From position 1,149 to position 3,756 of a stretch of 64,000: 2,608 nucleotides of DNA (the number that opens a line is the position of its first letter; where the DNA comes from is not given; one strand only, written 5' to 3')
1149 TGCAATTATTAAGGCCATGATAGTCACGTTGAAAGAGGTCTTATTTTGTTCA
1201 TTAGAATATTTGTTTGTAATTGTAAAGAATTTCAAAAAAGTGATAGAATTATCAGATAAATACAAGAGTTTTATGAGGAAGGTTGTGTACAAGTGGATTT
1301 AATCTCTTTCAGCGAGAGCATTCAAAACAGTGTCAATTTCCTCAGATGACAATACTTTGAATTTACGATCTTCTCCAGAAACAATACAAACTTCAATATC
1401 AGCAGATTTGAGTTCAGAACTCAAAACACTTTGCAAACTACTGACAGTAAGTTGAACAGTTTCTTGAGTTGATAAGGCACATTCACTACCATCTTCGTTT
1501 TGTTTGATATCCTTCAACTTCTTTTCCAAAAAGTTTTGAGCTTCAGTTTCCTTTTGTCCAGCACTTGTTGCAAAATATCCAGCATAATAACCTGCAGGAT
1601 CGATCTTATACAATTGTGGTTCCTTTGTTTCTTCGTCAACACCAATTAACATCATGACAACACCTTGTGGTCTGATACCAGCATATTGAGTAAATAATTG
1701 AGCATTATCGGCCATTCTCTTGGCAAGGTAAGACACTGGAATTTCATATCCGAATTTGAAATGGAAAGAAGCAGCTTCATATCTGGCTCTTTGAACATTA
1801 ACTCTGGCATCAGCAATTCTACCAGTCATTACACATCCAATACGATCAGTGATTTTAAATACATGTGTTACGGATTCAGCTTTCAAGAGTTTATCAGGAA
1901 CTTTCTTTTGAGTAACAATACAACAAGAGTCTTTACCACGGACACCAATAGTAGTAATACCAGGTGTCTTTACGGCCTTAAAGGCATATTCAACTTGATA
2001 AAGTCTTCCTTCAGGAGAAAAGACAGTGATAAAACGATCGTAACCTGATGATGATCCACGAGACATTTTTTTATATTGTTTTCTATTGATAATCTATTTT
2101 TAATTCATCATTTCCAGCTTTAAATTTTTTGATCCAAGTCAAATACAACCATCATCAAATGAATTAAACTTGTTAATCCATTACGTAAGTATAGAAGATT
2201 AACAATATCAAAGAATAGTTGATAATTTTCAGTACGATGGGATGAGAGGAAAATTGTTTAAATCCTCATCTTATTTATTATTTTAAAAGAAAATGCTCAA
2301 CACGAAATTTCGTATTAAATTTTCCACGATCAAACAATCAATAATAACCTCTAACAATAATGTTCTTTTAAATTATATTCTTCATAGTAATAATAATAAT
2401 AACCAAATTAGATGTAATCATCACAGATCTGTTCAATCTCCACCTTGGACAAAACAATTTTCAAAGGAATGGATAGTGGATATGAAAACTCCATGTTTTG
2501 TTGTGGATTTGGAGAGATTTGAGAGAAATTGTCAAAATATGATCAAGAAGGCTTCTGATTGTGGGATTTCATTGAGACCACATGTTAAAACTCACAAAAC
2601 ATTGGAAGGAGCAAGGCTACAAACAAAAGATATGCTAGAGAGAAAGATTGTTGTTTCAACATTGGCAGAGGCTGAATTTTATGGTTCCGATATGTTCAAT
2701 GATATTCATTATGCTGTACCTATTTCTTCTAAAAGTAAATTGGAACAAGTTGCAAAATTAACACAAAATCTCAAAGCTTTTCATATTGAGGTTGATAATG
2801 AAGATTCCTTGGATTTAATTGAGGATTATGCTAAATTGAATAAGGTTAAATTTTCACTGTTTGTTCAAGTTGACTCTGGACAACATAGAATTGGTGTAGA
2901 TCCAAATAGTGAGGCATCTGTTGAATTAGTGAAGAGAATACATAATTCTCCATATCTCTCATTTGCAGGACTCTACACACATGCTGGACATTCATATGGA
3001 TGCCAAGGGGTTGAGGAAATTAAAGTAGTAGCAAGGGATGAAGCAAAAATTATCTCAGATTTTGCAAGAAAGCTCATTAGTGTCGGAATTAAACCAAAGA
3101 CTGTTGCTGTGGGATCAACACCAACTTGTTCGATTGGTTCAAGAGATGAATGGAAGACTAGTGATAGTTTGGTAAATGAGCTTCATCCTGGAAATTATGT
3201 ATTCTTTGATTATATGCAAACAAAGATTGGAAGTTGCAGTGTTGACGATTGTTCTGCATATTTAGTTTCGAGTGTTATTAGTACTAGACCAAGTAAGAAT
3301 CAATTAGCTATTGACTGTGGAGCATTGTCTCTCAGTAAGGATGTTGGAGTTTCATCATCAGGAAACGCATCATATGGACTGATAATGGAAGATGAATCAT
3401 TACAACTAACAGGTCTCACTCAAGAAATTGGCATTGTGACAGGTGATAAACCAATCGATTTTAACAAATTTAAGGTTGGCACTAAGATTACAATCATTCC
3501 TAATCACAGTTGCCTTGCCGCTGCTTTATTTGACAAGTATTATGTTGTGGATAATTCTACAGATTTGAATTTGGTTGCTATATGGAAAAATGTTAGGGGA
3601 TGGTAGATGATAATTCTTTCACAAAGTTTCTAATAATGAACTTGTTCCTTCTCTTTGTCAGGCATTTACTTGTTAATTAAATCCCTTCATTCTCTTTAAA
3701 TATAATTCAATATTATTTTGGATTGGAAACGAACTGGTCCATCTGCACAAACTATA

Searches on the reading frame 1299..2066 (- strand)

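Call 16: search_protein_families(library=pfam, proteins=[window:1299-2066:-], max_evalue=0.0001)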
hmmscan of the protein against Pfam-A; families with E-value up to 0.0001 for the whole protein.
window:1299-2066:- (255 aa): 2 families
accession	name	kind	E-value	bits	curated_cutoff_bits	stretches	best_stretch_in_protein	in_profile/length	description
PF00227.31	Proteasome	-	8.6e-45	153.1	22.4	1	36-229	4-189/189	Proteasome subunit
PF10584.14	Proteasome_A_N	-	2.7e-14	52.9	27.7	1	9-31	1-23/23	Proteasome subunit A N-terminal signature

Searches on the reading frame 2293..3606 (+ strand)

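Call 16: search_protein_families(library=pfam, proteins=[window:2293-3606:+], max_evalue=0.0001)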
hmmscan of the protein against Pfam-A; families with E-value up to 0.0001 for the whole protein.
window:2293-3606:+ (437 aa): 2 families
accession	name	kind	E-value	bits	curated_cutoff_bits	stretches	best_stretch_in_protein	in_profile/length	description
PF14031.13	D-ser_dehydrat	-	8.9e-19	68.4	22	1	322-419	2-97/97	Putative serine dehydratase domain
PF01168.26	Ala_racemase_N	-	2.2e-18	67.2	24.1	1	71-304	1-216/220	Alanine racemase, N-terminal domain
